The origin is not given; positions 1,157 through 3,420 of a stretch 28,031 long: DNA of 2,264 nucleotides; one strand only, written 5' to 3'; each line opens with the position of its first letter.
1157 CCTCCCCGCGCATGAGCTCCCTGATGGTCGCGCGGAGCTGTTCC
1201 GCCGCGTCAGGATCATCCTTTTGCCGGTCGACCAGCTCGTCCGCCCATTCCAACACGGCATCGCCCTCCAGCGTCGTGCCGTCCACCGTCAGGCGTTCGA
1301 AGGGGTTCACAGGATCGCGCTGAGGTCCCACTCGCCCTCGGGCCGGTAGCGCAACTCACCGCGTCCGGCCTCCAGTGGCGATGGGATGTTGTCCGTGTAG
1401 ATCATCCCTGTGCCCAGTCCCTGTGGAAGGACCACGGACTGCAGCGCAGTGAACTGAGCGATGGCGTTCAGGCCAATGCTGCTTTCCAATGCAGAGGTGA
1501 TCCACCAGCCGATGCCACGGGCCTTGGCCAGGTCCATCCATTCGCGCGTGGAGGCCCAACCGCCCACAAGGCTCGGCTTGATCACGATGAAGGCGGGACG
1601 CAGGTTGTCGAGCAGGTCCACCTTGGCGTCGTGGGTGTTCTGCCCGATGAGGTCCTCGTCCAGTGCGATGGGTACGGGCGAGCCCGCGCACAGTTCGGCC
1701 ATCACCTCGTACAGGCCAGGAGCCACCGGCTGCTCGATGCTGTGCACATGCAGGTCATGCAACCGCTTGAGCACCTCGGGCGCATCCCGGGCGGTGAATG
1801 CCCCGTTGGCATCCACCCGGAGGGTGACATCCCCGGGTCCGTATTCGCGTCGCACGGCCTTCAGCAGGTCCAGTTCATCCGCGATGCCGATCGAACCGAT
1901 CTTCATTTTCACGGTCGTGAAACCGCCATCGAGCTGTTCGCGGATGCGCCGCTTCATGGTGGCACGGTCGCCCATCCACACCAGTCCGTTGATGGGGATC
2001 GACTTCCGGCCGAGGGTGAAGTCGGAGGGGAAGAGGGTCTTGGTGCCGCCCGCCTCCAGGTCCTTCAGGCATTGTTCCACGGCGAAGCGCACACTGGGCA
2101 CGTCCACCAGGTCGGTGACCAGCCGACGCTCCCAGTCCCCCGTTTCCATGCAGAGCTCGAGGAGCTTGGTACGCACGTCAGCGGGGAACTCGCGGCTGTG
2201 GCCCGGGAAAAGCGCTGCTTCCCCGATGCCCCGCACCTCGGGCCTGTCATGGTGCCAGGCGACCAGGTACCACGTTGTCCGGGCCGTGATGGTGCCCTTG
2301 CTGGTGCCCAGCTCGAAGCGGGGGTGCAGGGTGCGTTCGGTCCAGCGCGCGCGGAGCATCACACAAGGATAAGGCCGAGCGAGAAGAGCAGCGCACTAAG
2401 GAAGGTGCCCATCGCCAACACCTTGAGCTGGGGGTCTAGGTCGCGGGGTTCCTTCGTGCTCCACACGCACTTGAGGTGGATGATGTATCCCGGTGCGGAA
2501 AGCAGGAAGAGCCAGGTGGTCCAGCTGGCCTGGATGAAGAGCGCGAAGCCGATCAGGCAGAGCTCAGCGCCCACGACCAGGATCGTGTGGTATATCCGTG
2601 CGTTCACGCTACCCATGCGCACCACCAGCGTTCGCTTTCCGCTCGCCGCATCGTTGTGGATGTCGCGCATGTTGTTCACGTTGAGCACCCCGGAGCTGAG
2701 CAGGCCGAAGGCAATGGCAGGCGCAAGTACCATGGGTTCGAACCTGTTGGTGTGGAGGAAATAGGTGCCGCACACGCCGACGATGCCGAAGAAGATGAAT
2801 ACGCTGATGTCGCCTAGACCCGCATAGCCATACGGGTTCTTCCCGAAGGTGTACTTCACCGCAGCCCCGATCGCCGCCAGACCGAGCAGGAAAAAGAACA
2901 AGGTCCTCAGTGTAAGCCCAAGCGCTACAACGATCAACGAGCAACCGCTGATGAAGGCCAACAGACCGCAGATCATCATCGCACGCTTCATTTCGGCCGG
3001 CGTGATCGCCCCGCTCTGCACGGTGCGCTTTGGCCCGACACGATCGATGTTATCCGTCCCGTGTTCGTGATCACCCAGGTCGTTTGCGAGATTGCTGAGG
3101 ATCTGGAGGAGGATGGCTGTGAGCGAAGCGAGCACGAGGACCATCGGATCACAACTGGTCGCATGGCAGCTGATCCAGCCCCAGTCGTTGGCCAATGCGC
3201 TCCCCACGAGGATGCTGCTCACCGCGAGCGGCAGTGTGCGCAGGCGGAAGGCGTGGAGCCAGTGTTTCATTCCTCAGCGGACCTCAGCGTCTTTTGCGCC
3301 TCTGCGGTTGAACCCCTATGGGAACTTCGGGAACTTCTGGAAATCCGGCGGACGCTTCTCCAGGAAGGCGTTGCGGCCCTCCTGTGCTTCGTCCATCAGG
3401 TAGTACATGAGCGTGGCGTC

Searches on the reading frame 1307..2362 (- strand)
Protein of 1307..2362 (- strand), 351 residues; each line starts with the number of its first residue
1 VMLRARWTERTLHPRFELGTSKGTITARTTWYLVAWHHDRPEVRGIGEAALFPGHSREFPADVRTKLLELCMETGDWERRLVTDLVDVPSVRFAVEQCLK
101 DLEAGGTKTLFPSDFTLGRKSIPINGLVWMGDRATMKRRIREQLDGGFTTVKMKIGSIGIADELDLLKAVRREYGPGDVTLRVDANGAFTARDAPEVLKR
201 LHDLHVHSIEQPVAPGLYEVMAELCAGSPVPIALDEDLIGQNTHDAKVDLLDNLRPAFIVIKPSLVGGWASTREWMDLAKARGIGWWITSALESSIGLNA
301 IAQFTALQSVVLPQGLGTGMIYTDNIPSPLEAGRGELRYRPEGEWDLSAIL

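Call 72: search_protein_families(library=pfam, proteins=[window:1307-2362:-], max_evalue=0.00001)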
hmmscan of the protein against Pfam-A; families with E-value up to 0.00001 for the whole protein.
window:1307-2362:- (351 aa): 1 family
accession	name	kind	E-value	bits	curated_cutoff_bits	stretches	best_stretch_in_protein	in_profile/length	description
PF13378.12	MR_MLE_C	-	1.3e-31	110.5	29.4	1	136-310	2-173/219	Enolase C-terminal domain-like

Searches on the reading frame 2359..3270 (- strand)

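Call 72: search_protein_families(library=pfam, proteins=[window:2359-3270:-], max_evalue=0.00001)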
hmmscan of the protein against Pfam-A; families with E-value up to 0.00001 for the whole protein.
window:2359-3270:- (303 aa): 1 family
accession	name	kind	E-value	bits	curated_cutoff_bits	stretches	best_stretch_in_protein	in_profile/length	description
PF01040.23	UbiA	-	2.2e-30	106.2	34.2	1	40-274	17-236/250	UbiA prenyltransferase family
